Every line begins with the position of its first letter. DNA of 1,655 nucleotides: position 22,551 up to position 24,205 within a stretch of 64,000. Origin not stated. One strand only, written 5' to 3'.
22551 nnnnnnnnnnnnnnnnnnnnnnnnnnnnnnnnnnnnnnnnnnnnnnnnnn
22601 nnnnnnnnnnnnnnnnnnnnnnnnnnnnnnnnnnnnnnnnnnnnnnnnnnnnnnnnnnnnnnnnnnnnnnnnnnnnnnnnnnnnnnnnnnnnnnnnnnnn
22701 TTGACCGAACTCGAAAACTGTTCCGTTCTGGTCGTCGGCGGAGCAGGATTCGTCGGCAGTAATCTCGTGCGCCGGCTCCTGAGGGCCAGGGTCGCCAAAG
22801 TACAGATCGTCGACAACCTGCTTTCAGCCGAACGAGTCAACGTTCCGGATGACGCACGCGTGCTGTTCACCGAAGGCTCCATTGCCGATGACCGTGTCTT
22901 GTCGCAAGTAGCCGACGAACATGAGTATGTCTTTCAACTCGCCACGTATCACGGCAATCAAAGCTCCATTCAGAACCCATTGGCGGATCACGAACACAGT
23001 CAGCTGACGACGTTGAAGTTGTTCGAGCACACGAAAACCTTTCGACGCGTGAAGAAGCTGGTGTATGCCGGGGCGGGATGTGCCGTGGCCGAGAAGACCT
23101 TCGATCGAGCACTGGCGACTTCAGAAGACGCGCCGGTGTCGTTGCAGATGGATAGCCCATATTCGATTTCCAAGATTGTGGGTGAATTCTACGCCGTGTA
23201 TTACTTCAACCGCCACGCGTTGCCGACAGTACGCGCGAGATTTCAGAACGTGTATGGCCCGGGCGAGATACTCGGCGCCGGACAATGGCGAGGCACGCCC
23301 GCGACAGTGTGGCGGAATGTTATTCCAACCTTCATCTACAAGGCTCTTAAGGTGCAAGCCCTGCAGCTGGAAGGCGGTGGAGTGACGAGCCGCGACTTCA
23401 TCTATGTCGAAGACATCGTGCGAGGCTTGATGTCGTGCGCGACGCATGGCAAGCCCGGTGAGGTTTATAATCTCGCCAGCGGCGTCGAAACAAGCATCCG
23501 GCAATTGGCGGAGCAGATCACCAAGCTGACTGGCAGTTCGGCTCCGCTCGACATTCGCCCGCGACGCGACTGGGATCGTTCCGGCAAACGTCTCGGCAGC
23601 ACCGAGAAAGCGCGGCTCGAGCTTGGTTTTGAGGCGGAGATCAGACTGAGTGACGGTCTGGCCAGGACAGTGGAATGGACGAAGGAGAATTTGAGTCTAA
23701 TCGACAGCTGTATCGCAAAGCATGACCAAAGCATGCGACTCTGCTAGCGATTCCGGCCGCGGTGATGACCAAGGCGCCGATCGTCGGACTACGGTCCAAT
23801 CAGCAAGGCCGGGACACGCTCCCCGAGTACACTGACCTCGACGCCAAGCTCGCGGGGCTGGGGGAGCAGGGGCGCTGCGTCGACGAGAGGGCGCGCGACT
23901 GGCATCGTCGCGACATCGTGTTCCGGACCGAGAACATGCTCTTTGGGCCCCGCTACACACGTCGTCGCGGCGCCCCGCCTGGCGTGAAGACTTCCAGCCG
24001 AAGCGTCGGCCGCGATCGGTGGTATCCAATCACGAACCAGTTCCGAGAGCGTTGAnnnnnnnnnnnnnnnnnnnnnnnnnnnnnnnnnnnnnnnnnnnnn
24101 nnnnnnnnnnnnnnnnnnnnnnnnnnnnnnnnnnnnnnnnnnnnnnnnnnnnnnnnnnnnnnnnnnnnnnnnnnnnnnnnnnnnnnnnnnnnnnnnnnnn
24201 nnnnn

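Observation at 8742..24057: nadE 3'-end duplication brackets a 14.7-kb AT-richer glycan-export island that has no recombinase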

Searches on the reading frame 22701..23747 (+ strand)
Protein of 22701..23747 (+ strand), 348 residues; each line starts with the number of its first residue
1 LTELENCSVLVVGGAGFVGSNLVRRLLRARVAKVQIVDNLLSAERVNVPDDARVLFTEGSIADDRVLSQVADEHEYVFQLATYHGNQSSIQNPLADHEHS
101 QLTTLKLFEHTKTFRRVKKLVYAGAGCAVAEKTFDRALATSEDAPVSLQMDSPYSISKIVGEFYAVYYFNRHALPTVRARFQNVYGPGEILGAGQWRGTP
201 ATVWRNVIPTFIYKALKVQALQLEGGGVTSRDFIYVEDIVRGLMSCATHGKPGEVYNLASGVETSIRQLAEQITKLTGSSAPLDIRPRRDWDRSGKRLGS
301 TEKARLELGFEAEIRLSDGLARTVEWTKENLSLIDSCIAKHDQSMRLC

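Call 10: search_protein_families(library=pfam, proteins=[window:22701-23747:+])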
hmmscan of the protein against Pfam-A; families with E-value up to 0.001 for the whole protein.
window:22701-23747:+ (348 aa): 4 families
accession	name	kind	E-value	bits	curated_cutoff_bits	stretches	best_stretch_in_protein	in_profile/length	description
PF01370.27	Epimerase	-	4.9e-38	131.3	20.9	1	9-259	1-240/240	NAD dependent epimerase/dehydratase family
PF16363.11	GDP_Man_Dehyd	-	1.8e-27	97.2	27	1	10-322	1-331/332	GDP-mannose 4,6 dehydratase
PF01073.25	3Beta_HSD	-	2.3e-10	40.4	22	1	10-189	1-186/280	3-beta hydroxysteroid dehydrogenase/isomerase family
PF02719.21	Polysacc_synt_2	-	2.1e-07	30.9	20.2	0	9-93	1-97/293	Polysaccharide biosynthesis protein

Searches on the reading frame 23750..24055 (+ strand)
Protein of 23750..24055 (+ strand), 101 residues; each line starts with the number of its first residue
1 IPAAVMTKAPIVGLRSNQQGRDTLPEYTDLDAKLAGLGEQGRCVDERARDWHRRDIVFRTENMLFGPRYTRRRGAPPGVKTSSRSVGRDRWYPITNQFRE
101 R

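Call 55: search_protein_families(library=pfam, proteins=[window:23750-24055:+], max_evalue=1)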
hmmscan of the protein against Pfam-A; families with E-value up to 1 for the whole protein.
window:23750-24055:+ (101 aa): 1 family
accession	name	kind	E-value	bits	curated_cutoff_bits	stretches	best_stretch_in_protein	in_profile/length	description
PF02540.23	NAD_synthase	-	0.0031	17.1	21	1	1-69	168-237/242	NAD synthase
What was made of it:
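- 23749..24055 (+): Scar: the displaced nadE tail, a pseudogene fragment covering codons 450-550 and the stop. Pfam NAD_synthase scores 17 bits, below the cut-off (call 55).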

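Call 59: find_homologous_proteins(query=window:23750-24052:+, max_evalue=0.00001)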
Query window:23750-24052:+ (101 aa): 10 proteins with E <= 0.00001 among 17 candidates.
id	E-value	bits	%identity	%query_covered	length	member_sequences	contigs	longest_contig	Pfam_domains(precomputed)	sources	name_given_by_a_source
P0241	1.8e-59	216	100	95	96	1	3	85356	-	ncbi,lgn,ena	-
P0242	6.4e-32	127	65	100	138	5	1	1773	PF02540.24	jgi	-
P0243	1.1e-31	127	68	100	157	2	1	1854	PF02540.24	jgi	jgi:NAD+ synthase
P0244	3.4e-31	125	65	100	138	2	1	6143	PF02540.24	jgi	jgi:NAD+ synthase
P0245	1.4e-30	123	64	100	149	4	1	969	PF02540.24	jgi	jgi:NAD+ synthase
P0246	2.5e-30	122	64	99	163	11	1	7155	PF02540.24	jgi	jgi:NAD+ synthase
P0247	2.2e-29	119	65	100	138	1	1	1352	PF02540.24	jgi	jgi:NAD+ synthase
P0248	3.1e-28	116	60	100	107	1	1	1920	PF02540.24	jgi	jgi:NAD+ synthase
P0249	4.7e-27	112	65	95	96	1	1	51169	PF02540.24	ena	-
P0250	7.2e-15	73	46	98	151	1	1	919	PF02540.24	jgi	jgi:NAD+ synthase (glutamine-hydrolysing)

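Call 60: find_encoding_contigs(protein=P0249, flank=10000, max_places=2)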
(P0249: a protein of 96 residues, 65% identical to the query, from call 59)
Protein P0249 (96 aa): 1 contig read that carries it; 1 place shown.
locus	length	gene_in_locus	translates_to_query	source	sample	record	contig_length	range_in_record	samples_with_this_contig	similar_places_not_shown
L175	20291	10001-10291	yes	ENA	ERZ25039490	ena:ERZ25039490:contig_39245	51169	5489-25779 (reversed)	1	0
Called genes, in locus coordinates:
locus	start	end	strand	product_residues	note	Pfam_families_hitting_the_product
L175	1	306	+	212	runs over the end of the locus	PF13439:Glyco_transf_4, PF13579:Glyco_trans_4_4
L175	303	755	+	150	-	PF00534:Glycos_transf_1, PF13692:Glyco_trans_1_4, PF20706:GT4-conflict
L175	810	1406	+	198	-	-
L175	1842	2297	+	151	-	PF14221:DUF4330 (weak)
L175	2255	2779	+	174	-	-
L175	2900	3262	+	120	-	-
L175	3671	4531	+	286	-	PF13692:Glyco_trans_1_4 (weak)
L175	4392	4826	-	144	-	-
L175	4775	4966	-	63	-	-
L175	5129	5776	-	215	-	-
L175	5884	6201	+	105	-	-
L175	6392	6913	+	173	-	-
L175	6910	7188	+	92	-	-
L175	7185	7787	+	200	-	-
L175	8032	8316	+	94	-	PF01370:Epimerase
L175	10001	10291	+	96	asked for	PF02540:NAD_synthase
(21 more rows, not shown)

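Call 80: list_cluster_members(proteins=[P0241, P0001])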
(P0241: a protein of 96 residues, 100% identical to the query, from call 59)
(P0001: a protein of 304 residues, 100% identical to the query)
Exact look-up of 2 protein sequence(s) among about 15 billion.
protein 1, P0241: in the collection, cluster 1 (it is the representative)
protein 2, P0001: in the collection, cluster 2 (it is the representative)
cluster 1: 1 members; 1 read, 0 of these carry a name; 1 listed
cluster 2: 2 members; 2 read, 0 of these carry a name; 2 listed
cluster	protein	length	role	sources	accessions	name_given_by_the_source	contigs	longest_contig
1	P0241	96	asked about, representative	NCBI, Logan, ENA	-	-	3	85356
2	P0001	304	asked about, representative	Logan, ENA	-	-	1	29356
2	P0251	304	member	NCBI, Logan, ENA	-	-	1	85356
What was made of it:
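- Tried and rejected: Source names for the window's proteins are not recorded (call 80).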
